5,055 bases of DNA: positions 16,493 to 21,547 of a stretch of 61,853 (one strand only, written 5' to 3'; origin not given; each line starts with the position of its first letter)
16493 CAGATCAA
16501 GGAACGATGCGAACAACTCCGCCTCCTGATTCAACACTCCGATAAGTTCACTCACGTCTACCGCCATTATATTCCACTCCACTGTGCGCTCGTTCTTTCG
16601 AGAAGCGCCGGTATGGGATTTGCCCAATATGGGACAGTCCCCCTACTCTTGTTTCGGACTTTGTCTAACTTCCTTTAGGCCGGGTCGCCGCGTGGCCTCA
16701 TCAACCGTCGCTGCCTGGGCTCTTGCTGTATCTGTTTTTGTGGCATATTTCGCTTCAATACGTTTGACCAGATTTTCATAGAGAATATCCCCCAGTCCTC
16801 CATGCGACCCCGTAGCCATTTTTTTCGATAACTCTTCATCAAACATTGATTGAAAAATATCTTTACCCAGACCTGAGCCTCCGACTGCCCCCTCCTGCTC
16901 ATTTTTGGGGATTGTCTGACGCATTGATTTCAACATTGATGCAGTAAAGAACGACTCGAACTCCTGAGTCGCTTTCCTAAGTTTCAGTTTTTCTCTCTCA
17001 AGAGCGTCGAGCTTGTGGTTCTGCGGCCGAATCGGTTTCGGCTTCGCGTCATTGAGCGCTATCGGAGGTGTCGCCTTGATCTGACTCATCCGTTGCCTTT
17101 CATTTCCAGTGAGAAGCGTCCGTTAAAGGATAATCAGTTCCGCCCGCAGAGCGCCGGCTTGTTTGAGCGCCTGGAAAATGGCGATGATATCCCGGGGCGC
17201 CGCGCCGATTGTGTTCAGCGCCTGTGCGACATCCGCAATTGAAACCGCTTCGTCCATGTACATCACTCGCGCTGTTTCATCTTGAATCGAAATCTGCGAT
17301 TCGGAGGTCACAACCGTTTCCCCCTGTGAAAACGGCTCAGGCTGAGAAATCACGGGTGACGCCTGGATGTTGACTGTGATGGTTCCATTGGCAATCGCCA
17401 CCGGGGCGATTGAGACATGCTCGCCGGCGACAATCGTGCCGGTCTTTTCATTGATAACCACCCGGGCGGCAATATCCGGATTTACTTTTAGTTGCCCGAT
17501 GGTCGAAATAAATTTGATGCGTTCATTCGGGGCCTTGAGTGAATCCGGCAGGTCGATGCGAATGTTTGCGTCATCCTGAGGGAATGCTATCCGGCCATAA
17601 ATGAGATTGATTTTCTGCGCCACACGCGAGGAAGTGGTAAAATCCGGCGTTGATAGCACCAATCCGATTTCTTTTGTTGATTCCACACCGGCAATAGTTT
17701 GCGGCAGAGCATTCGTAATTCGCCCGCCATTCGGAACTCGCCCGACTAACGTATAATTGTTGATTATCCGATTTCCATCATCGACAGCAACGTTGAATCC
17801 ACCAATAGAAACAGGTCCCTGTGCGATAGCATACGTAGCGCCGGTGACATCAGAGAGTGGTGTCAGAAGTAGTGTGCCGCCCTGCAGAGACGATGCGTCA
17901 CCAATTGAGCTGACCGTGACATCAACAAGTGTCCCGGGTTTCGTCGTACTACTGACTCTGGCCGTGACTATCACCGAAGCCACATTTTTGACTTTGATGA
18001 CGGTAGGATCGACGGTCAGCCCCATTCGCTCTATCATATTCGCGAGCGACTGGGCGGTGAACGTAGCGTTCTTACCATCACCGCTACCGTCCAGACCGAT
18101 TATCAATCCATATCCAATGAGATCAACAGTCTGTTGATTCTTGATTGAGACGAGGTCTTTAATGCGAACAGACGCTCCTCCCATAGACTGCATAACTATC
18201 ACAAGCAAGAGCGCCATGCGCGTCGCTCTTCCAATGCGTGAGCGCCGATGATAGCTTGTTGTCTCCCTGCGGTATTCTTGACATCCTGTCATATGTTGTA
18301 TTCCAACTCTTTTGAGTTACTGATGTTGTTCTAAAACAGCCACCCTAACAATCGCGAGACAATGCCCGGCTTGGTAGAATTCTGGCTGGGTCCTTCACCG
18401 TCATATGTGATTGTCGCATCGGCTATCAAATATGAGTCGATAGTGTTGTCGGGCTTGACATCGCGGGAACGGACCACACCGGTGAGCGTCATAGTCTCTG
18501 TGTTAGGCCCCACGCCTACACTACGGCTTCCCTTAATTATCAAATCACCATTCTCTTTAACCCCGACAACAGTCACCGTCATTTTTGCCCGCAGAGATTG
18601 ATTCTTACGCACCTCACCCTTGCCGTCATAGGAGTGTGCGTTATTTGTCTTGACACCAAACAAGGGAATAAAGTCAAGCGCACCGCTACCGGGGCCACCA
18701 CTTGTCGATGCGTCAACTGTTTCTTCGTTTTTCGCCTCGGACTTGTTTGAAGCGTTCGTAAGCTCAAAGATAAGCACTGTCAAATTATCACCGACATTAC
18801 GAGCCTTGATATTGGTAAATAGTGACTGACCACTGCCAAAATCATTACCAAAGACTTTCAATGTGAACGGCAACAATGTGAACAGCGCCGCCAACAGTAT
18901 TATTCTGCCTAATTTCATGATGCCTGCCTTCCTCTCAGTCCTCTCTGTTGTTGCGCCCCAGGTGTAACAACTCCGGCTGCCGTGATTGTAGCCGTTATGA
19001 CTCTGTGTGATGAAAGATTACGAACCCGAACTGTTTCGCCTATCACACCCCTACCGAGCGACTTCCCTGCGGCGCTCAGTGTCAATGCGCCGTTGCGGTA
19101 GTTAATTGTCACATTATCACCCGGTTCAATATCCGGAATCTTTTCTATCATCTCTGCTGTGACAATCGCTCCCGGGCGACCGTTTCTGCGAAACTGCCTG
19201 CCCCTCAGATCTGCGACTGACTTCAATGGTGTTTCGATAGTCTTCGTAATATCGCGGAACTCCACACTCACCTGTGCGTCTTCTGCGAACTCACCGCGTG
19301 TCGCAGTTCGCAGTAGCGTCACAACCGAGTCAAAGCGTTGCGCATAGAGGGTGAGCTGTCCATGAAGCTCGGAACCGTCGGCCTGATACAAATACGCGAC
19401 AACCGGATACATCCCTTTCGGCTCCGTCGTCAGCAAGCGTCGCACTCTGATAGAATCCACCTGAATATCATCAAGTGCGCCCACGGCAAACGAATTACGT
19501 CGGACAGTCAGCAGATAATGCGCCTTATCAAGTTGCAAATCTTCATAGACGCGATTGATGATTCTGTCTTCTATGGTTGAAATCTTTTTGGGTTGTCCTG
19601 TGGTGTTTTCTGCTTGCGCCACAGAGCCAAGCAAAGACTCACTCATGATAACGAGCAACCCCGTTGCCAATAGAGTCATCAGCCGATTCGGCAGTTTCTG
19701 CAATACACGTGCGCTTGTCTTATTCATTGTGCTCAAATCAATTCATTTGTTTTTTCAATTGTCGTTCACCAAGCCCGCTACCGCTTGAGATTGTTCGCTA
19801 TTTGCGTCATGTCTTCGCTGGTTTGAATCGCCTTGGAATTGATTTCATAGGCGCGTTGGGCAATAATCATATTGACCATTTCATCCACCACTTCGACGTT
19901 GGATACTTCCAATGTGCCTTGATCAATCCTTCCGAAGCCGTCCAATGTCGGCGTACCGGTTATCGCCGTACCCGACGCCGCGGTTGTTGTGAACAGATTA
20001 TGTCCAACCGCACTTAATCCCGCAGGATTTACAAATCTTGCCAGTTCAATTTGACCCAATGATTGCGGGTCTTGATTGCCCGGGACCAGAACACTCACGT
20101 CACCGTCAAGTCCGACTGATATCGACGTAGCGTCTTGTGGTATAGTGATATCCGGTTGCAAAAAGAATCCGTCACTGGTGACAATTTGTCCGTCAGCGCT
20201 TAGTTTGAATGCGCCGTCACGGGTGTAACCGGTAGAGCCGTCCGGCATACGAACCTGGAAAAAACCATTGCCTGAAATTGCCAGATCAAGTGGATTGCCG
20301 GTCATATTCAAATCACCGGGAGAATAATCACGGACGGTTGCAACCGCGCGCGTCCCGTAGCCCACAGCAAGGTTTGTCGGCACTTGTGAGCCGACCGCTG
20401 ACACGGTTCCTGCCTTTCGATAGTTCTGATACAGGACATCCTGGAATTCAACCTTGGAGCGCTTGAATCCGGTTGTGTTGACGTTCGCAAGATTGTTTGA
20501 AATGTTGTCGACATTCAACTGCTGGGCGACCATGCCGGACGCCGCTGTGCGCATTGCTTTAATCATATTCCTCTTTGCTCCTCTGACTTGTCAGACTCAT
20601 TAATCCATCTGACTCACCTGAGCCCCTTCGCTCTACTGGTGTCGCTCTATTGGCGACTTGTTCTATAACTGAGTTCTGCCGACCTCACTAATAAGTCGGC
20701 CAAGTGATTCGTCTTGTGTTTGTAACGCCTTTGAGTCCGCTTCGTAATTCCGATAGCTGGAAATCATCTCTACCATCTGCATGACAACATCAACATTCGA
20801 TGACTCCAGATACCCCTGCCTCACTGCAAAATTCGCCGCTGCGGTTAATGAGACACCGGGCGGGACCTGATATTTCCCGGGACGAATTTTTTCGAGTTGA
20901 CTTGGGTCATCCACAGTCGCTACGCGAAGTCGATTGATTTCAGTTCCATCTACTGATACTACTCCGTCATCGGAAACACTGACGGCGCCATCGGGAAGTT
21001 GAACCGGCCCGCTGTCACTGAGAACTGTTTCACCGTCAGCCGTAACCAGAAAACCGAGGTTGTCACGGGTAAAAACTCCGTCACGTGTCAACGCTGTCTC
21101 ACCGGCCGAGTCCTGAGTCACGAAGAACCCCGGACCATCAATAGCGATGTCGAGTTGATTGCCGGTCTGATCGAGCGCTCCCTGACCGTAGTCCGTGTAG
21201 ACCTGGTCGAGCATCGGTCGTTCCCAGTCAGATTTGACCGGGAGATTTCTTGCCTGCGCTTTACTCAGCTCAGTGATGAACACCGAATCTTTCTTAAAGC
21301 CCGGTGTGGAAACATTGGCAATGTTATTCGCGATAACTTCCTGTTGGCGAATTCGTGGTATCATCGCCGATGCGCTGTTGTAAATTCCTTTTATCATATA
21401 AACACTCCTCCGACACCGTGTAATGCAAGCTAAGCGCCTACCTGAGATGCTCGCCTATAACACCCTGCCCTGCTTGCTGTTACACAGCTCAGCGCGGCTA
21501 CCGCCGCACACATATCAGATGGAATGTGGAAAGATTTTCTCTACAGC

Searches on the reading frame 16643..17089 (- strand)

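Call 7: search_protein_families(library=pfam, proteins=[window:16643-17089:-], max_evalue=0.001)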
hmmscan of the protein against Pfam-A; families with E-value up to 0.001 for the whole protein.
window:16643-17089:- (148 aa): 1 family
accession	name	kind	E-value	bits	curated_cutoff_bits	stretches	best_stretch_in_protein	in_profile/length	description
PF10135.14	Rod-binding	-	4.1e-12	46.9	25.1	1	54-105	1-50/51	Rod binding protein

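Call 48: search_protein_families(library=pfam, proteins=[window:16643-17089:-], max_evalue=0.1)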
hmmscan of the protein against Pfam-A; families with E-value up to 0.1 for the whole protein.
window:16643-17089:- (148 aa): 2 families
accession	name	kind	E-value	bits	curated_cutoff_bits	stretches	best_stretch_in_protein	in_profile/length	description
PF10135.14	Rod-binding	-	4.1e-12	46.9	25.1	1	54-105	1-50/51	Rod binding protein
PF01516.21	Orbi_VP6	-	0.049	13.6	22.6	1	91-126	118-153/324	Orbivirus helicase VP6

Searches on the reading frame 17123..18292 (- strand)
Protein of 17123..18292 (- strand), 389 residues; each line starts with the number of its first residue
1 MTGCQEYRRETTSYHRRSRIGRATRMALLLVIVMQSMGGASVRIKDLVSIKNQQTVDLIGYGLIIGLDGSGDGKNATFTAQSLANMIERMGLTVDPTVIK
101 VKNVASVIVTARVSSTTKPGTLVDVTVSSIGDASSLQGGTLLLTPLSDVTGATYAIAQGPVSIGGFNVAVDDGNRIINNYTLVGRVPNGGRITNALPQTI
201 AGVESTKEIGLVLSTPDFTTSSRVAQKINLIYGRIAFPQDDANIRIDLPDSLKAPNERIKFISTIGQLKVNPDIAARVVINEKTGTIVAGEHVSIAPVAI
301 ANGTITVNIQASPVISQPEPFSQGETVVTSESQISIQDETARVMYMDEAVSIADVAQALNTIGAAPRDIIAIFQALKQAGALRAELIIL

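Call 7: search_protein_families(library=pfam, proteins=[window:17123-18292:-], max_evalue=0.001)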
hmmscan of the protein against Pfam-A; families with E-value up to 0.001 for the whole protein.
window:17123-18292:- (389 aa): 1 family
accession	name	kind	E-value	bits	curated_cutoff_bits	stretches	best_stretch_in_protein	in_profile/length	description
PF02119.21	FlgI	-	3.4e-118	394.9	25.3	1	43-388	1-343/343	Flagellar P-ring protein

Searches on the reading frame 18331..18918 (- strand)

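Call 7: search_protein_families(library=pfam, proteins=[window:18331-18918:-], max_evalue=0.001)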
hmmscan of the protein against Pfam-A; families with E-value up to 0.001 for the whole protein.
window:18331-18918:- (195 aa): 1 family
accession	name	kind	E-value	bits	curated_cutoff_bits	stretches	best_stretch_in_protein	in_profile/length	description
PF02107.21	FlgH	-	2.6e-40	138.3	27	1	30-194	14-170/172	Flagellar L-ring protein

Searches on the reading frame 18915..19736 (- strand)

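Call 7: search_protein_families(library=pfam, proteins=[window:18915-19736:-], max_evalue=0.001)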
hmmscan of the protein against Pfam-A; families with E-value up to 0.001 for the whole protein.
window:18915-19736:- (273 aa): 1 family
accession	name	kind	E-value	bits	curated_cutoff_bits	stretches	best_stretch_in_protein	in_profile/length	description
PF13144.11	ChapFlgA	-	4.2e-22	78.9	23.8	1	138-257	3-120/122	Chaperone for flagella basal body P-ring formation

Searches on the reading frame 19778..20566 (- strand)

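Call 7: search_protein_families(library=pfam, proteins=[window:19778-20566:-], max_evalue=0.001)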
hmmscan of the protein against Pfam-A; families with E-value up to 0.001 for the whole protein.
window:19778-20566:- (262 aa): 3 families
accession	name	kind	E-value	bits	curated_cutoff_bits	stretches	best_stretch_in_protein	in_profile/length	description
PF22692.1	LlgE_F_G_D1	-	5.7e-29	100.5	27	1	96-159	1-64/64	Flagellar hook protein FlgE/F/G D1 domain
PF06429.18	Flg_bbr_C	-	1.6e-19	69.6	23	1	216-260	2-46/46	Flagellar basal body rod FlgEFG protein C-terminal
PF00460.25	Flg_bb_rod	-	6.8e-10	39.1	20.7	1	5-35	1-31/31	Flagella basal body rod protein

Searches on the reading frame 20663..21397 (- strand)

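Call 7: search_protein_families(library=pfam, proteins=[window:20663-21397:-], max_evalue=0.001)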
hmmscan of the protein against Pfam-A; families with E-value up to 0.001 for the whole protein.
window:20663-21397:- (244 aa): 3 families
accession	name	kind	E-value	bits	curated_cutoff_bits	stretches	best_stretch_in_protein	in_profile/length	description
PF06429.18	Flg_bbr_C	-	3e-16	59.1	23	1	193-237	1-45/46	Flagellar basal body rod FlgEFG protein C-terminal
PF22692.1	LlgE_F_G_D1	-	7.6e-15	55.3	27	1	85-149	1-64/64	Flagellar hook protein FlgE/F/G D1 domain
PF00460.25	Flg_bb_rod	-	1.6e-11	44.3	20.7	1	5-35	1-31/31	Flagella basal body rod protein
